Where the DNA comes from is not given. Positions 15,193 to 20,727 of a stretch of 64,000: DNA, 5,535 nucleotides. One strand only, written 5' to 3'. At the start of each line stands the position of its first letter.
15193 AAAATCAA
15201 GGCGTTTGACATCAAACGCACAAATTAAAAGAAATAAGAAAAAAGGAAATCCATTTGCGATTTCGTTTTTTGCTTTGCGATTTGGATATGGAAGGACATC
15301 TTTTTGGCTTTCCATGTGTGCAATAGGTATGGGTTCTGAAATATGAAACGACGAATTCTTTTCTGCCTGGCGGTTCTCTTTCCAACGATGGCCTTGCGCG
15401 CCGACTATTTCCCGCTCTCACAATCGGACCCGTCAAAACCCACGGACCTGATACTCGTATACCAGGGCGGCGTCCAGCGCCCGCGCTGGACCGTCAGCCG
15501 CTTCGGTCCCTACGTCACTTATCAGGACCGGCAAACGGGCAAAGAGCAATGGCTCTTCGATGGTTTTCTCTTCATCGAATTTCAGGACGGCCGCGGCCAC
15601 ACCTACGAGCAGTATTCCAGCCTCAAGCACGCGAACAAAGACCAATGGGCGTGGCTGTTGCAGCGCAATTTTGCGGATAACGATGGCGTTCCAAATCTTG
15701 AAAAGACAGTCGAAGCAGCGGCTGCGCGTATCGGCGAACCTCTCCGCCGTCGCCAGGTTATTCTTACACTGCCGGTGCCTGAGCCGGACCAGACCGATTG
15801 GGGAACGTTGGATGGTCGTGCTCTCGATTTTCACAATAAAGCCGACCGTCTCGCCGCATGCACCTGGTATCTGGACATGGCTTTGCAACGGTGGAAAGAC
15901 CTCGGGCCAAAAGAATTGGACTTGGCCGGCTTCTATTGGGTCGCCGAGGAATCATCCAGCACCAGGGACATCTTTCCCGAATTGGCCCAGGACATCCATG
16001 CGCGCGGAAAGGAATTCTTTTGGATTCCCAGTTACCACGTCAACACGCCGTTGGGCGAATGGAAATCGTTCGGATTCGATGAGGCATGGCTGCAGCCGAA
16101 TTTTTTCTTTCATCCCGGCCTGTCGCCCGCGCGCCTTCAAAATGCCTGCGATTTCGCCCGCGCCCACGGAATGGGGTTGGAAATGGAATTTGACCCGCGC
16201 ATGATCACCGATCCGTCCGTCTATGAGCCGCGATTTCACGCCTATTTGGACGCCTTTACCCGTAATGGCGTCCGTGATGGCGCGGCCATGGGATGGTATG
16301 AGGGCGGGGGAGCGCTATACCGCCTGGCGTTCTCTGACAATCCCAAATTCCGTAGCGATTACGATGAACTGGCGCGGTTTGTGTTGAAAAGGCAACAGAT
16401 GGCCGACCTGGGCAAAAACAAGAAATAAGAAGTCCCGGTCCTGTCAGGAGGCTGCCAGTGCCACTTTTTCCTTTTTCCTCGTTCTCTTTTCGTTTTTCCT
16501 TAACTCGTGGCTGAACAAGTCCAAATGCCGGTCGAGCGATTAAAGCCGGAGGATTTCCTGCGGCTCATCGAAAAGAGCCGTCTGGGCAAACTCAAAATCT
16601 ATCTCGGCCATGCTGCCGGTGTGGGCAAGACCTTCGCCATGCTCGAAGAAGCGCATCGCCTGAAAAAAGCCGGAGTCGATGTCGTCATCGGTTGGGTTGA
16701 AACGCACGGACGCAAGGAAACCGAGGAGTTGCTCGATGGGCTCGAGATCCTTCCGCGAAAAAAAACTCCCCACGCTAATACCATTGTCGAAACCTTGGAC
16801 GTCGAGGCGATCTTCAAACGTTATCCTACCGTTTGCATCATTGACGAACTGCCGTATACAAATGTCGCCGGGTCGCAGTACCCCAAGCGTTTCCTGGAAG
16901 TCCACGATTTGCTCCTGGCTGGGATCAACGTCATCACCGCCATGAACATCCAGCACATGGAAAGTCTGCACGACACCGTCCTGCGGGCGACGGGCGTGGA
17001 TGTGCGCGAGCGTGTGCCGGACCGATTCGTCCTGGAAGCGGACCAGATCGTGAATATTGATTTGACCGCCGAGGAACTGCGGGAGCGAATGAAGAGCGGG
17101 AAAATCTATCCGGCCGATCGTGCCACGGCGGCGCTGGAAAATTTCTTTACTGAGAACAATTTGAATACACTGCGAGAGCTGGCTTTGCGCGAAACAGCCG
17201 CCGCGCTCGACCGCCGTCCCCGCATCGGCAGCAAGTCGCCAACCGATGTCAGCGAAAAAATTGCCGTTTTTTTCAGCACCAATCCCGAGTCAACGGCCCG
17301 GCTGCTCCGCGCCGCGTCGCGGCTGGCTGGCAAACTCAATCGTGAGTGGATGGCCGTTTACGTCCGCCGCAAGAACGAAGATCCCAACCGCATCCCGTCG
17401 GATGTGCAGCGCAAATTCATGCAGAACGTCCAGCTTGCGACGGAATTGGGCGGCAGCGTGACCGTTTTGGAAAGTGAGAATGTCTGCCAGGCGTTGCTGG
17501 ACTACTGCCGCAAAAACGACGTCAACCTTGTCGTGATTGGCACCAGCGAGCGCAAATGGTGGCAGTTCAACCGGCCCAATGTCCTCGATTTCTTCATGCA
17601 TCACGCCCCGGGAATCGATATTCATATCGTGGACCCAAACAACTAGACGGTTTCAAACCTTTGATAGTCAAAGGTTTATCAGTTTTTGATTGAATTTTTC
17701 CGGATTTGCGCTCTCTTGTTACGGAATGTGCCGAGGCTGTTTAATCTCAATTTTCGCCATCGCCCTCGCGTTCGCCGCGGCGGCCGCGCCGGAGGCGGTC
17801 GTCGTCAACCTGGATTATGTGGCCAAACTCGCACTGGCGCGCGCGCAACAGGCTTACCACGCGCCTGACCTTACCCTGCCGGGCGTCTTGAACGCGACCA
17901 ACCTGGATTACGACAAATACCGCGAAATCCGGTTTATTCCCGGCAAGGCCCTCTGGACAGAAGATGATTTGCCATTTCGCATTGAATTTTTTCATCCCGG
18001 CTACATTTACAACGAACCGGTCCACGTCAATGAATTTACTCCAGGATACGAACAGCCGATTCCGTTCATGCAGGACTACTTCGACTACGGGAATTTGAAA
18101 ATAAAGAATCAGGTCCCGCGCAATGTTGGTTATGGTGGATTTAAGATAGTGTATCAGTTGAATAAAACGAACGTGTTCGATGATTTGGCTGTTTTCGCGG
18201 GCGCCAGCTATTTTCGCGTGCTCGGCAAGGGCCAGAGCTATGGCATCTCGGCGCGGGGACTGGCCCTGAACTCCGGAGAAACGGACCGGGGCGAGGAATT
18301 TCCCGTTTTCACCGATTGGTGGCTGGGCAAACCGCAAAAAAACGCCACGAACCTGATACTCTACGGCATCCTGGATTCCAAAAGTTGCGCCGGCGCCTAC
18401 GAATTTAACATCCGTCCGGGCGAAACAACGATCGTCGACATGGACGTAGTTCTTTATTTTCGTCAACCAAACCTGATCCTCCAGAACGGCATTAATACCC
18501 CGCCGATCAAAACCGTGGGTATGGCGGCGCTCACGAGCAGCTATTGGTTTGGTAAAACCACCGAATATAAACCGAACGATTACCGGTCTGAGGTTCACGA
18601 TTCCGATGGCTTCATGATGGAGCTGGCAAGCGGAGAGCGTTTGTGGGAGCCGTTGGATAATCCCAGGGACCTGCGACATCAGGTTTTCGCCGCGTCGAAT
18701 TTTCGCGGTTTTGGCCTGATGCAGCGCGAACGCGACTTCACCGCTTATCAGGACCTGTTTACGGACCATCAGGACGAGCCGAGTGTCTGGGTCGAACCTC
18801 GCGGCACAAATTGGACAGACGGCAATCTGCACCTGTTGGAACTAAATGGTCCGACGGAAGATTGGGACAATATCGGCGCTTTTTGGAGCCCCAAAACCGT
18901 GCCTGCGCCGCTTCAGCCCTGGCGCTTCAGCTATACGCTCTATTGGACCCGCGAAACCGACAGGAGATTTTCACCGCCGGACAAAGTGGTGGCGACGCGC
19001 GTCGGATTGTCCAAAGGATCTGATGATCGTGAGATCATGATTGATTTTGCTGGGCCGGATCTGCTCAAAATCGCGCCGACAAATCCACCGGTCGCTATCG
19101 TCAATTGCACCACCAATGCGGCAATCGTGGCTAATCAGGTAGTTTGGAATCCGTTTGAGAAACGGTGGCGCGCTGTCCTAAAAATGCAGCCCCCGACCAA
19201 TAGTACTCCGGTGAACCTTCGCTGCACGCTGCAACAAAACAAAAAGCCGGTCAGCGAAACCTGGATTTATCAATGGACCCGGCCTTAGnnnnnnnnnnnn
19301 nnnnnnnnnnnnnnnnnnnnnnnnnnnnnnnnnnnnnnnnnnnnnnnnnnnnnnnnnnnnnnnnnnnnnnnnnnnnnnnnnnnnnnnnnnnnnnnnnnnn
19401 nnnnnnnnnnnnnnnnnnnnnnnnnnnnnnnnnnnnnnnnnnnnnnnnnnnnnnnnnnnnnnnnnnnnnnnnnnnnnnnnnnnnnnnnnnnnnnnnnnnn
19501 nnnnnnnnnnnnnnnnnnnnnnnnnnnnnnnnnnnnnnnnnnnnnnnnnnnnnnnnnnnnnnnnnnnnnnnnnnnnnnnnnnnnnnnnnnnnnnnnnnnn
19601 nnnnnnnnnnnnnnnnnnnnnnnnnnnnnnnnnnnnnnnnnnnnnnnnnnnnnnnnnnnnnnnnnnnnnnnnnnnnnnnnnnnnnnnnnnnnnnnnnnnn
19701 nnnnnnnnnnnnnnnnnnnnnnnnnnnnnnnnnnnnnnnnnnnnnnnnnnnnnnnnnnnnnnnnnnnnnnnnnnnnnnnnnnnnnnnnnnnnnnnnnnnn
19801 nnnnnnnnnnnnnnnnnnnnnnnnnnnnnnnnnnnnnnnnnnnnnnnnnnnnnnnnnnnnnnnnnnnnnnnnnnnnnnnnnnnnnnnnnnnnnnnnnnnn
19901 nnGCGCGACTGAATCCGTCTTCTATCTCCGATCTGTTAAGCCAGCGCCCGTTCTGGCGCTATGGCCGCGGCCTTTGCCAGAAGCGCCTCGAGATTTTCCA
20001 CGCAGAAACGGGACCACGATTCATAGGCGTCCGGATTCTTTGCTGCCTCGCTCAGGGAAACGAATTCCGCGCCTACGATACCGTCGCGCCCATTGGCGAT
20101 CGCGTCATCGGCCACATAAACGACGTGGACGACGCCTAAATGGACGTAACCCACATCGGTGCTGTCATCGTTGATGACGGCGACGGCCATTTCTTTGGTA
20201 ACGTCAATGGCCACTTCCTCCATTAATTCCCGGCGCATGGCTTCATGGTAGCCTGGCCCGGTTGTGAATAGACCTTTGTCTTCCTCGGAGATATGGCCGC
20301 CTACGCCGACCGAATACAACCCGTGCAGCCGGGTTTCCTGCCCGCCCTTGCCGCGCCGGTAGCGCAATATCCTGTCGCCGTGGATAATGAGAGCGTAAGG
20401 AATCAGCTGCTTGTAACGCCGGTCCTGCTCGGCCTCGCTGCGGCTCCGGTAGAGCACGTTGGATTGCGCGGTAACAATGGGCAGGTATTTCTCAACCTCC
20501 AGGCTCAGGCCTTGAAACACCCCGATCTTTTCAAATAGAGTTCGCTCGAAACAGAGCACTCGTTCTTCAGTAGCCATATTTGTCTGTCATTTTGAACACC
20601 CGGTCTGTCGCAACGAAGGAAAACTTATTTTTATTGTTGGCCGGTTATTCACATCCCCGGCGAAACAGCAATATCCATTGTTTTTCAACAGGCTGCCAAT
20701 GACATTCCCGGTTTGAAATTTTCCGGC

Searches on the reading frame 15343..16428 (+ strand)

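Call 9: search_protein_families(library=pfam, proteins=[window:15343-16428:+], max_evalue=0.001)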
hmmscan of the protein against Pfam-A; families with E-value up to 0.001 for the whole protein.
window:15343-16428:+ (361 aa): 1 family
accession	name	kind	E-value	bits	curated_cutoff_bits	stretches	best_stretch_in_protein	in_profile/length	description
PF16147.10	DUF4855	-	1.2e-82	278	27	1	35-344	1-312/313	Domain of unknown function (DUF4855)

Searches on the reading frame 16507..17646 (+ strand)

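Call 9: search_protein_families(library=pfam, proteins=[window:16507-17646:+], max_evalue=0.001)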
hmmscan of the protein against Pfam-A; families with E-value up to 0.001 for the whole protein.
window:16507-17646:+ (379 aa): 2 families
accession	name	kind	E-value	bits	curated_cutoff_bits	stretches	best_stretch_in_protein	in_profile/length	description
PF02702.23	KdpD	-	2.2e-84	282.5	26.1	1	27-232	3-208/210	Osmosensitive K+ channel His kinase sensor domain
PF00582.32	Usp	-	9e-05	23.5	24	1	251-367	4-133/141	Universal stress protein family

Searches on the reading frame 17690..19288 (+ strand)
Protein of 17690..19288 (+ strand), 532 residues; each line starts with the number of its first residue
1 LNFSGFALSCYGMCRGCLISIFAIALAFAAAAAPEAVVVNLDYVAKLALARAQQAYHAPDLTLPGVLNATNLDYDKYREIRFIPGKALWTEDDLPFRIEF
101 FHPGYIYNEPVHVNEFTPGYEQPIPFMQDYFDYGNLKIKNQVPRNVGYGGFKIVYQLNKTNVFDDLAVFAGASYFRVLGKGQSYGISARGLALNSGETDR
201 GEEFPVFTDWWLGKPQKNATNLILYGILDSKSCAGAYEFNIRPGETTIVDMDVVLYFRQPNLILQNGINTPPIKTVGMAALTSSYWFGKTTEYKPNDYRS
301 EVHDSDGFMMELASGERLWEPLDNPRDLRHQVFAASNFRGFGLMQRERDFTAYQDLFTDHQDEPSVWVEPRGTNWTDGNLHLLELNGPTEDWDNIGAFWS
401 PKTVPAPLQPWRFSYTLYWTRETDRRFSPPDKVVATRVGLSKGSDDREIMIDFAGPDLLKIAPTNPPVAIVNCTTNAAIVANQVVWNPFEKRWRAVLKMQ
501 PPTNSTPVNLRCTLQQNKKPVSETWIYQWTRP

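Call 10: search_protein_families(library=pfam, proteins=[window:17690-19288:+], max_evalue=0.001)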
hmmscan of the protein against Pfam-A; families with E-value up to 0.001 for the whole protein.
window:17690-19288:+ (532 aa): 1 family
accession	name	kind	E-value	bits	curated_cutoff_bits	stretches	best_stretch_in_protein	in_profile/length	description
PF04349.18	MdoG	-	2.3e-156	521.9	25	1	41-529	3-478/478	Periplasmic glucan biosynthesis protein, MdoG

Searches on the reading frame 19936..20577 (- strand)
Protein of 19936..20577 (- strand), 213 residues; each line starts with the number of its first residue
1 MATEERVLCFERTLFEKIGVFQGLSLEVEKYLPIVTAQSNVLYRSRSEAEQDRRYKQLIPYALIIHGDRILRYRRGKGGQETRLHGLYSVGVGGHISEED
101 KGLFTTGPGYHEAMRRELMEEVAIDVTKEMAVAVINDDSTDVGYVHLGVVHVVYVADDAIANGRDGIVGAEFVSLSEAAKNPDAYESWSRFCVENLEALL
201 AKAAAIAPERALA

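Call 10: search_protein_families(library=pfam, proteins=[window:19936-20577:-], max_evalue=0.001)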
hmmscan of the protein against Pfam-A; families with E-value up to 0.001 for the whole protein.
window:19936-20577:- (213 aa): 1 family
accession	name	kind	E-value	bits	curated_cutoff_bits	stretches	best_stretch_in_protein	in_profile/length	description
PF00293.34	NUDIX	-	6.6e-05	23.4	21.1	1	91-182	33-120/134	NUDIX domain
